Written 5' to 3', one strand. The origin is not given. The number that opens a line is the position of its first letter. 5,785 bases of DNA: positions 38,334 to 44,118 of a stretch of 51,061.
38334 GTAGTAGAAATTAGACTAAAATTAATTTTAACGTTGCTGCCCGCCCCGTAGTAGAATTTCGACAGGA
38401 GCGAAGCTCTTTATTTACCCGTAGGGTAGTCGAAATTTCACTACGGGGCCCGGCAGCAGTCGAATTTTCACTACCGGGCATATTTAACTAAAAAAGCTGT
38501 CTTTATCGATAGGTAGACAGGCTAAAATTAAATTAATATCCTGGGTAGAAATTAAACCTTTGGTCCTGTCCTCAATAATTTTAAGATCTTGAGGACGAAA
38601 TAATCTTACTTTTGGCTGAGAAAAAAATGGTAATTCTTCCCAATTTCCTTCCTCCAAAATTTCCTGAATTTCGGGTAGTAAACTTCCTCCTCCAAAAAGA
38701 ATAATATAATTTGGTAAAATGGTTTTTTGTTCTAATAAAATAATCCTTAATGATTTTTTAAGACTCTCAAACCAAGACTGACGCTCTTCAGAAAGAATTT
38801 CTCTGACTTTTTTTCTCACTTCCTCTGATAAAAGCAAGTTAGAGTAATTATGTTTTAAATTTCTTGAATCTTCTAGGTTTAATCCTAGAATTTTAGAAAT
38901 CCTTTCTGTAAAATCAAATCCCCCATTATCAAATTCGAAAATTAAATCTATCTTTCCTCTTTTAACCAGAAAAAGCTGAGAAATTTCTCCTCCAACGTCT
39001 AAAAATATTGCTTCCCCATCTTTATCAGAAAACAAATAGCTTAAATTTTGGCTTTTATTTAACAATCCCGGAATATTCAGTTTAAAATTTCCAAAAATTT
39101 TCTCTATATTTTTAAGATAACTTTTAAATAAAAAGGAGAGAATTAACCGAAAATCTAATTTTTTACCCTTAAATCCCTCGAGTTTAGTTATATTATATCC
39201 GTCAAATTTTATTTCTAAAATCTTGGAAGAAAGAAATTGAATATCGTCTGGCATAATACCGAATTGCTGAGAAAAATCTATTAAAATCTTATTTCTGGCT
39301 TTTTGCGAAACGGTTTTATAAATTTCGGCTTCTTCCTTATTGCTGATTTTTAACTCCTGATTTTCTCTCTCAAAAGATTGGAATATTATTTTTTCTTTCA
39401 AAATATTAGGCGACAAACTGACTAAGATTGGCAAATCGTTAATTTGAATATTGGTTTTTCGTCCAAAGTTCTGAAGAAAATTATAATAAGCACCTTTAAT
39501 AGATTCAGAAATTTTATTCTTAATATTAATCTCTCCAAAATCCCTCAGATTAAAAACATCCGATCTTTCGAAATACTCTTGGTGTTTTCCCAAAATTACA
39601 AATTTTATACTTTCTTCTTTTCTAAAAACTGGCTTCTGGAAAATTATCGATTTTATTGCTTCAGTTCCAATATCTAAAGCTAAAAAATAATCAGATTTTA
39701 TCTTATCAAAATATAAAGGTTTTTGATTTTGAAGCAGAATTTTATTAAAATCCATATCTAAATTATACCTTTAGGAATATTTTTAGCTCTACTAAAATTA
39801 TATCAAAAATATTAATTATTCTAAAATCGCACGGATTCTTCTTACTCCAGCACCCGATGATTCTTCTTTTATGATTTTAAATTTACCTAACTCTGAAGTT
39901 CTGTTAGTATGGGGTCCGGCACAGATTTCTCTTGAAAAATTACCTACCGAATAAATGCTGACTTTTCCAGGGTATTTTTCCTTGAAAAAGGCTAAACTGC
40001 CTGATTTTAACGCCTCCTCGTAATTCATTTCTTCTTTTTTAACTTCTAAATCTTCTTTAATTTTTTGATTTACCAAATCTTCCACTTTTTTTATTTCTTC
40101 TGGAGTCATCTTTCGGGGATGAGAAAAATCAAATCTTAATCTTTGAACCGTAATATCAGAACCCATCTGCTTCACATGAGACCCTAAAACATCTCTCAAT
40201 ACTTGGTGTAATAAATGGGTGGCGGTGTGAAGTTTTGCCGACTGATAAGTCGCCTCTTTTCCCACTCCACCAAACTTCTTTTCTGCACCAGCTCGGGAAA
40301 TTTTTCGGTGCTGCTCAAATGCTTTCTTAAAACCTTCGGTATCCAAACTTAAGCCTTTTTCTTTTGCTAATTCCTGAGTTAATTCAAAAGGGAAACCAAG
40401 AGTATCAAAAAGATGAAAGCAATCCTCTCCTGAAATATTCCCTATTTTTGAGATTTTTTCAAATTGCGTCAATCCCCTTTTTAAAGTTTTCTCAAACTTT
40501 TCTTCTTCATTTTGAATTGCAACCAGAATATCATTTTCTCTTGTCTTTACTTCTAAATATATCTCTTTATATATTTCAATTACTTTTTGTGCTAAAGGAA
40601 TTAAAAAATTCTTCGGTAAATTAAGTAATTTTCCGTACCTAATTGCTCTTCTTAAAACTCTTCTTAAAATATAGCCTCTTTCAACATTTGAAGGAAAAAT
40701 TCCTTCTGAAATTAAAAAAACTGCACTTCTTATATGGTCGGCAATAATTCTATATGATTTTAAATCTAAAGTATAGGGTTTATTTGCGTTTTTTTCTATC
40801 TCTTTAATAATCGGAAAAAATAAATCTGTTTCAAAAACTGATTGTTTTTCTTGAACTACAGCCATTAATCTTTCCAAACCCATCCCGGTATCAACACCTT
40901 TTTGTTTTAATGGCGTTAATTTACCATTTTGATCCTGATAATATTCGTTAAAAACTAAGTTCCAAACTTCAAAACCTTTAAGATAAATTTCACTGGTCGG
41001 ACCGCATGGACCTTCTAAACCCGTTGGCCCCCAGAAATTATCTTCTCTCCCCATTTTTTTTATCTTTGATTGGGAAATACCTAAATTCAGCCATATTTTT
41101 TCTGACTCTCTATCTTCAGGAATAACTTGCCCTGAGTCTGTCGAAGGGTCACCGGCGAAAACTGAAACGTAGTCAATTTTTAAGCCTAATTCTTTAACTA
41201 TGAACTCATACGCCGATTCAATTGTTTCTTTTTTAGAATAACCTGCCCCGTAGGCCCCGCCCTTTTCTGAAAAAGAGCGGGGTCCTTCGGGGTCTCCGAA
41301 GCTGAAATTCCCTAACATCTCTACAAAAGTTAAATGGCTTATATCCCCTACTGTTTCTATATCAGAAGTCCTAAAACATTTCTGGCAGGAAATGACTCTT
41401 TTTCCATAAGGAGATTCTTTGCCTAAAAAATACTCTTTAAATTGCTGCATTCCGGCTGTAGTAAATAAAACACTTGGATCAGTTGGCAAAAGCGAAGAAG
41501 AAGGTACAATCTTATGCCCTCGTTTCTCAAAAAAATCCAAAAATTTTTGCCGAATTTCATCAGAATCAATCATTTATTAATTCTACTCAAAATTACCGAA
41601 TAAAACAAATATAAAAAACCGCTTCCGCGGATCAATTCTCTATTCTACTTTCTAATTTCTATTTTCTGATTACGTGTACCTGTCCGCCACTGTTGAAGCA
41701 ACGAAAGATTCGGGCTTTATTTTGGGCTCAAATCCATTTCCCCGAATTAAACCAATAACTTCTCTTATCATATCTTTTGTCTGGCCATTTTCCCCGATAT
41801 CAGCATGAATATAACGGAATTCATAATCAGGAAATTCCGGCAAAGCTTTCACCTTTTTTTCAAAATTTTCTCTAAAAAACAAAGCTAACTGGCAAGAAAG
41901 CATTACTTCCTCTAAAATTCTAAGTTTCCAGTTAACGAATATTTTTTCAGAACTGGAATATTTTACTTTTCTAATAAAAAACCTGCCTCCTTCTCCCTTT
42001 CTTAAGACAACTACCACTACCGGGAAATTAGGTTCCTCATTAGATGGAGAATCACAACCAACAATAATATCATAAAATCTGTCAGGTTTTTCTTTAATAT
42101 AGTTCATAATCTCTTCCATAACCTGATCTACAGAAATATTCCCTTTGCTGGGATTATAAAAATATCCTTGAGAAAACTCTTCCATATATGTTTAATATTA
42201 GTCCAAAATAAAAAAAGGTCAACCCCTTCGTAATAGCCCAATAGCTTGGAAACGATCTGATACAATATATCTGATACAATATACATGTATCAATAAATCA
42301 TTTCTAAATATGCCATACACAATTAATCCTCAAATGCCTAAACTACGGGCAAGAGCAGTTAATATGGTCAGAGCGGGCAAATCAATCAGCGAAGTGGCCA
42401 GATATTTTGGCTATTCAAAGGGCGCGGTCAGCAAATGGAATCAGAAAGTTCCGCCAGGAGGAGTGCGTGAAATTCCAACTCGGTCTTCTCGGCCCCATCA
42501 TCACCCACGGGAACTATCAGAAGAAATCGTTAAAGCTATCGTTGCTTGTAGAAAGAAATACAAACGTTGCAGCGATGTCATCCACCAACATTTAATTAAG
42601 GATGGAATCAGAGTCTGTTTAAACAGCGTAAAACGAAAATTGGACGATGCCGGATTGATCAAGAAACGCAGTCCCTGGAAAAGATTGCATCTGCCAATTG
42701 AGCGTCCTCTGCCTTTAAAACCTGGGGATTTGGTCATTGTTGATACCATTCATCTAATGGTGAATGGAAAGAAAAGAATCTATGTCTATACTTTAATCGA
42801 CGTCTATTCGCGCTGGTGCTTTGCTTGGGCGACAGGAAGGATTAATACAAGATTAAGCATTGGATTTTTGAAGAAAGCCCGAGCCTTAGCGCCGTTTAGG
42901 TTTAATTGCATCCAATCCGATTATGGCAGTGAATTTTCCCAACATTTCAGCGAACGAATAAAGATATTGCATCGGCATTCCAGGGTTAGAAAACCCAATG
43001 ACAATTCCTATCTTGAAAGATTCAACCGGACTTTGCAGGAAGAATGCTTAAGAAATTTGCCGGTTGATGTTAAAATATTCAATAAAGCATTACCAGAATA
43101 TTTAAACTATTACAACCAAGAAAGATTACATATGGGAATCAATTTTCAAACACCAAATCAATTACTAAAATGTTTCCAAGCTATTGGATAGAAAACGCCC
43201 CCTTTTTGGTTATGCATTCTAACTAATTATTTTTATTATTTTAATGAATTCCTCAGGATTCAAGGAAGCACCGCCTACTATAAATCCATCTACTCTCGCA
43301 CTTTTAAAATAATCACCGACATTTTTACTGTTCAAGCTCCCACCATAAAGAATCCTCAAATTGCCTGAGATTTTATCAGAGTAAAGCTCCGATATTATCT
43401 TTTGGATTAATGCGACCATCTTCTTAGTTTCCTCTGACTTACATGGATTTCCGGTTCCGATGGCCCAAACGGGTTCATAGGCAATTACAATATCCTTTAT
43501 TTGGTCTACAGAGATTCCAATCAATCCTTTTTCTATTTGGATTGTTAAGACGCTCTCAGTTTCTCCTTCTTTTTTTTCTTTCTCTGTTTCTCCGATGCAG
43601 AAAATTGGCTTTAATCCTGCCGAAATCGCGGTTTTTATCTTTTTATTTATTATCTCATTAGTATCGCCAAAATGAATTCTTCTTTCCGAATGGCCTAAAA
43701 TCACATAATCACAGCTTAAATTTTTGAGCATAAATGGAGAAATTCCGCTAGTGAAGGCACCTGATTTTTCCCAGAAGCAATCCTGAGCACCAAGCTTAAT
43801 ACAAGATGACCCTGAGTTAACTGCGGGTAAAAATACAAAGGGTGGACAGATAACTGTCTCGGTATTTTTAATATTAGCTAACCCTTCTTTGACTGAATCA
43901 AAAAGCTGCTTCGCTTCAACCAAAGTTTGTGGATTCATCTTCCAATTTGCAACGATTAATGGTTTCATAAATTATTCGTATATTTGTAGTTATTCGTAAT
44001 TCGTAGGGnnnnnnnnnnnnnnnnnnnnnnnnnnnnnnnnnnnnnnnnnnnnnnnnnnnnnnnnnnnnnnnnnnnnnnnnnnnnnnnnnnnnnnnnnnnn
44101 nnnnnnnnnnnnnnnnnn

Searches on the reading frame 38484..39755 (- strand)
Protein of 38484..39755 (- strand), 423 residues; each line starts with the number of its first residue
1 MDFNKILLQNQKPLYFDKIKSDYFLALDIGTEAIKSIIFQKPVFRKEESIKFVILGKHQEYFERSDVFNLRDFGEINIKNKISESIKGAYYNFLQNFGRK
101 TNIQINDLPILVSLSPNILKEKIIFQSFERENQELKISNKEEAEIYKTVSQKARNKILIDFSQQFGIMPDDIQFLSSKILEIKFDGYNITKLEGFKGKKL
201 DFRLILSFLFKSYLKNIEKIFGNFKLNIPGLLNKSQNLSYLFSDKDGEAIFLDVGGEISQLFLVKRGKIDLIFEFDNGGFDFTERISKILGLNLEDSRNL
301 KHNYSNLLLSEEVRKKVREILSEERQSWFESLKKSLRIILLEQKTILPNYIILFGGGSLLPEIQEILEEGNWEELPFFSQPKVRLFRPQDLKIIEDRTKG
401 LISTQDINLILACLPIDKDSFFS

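Call 35: search_protein_families(library=pfam, proteins=[window:38484-39755:-], max_evalue=0.00001)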
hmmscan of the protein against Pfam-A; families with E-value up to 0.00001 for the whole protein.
window:38484-39755:- (423 aa): 1 family
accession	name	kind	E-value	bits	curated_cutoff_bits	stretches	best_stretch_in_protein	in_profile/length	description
PF14450.12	FtsA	-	9.2e-07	29.7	31.8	0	251-389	2-113/127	Cell division protein FtsA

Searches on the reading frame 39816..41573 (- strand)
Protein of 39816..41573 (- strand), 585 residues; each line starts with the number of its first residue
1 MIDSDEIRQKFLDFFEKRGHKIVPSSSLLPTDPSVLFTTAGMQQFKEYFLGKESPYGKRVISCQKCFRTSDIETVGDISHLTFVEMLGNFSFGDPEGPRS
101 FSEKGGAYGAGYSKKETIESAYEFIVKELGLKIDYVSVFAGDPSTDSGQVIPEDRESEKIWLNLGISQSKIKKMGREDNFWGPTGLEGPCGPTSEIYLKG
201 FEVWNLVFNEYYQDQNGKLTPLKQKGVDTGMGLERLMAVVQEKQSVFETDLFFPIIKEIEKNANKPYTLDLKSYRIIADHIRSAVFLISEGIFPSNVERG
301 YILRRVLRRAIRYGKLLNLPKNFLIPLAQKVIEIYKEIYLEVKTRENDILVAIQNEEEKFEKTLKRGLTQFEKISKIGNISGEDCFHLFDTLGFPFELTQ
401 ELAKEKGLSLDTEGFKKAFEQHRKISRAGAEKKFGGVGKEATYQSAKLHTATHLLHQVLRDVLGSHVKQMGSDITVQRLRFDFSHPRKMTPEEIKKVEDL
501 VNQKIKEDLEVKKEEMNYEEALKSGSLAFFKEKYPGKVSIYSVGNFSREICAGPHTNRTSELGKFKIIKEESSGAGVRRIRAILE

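Call 35: search_protein_families(library=pfam, proteins=[window:39816-41573:-], max_evalue=0.00001)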
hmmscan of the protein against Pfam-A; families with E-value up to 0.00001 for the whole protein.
window:39816-41573:- (585 aa): 2 families
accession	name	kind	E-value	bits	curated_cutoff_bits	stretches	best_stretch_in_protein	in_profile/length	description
PF01411.24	tRNA-synt_2c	-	1.2e-128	430.6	30.3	1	6-442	1-442/552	tRNA synthetases class II (A)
PF07973.19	tRNA_SAD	-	6.4e-15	55.3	24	1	538-580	1-43/44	Threonyl and Alanyl tRNA synthetase second additional domain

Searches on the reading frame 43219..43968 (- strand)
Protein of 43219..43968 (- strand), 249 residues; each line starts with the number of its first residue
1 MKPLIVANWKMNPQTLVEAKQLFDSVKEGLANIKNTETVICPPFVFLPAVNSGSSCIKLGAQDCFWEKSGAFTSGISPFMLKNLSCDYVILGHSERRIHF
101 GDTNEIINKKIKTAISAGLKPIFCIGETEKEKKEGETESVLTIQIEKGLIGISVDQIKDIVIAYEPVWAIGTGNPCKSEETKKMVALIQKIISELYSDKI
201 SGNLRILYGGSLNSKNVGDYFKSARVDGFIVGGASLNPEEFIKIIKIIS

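Call 35: search_protein_families(library=pfam, proteins=[window:43219-43968:-], max_evalue=0.00001)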
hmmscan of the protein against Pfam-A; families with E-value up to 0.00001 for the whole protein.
window:43219-43968:- (249 aa): 1 family
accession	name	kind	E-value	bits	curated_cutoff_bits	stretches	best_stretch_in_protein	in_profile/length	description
PF00121.24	TIM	-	4.1e-85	285.6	20.1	1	3-247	1-244/245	Triosephosphate isomerase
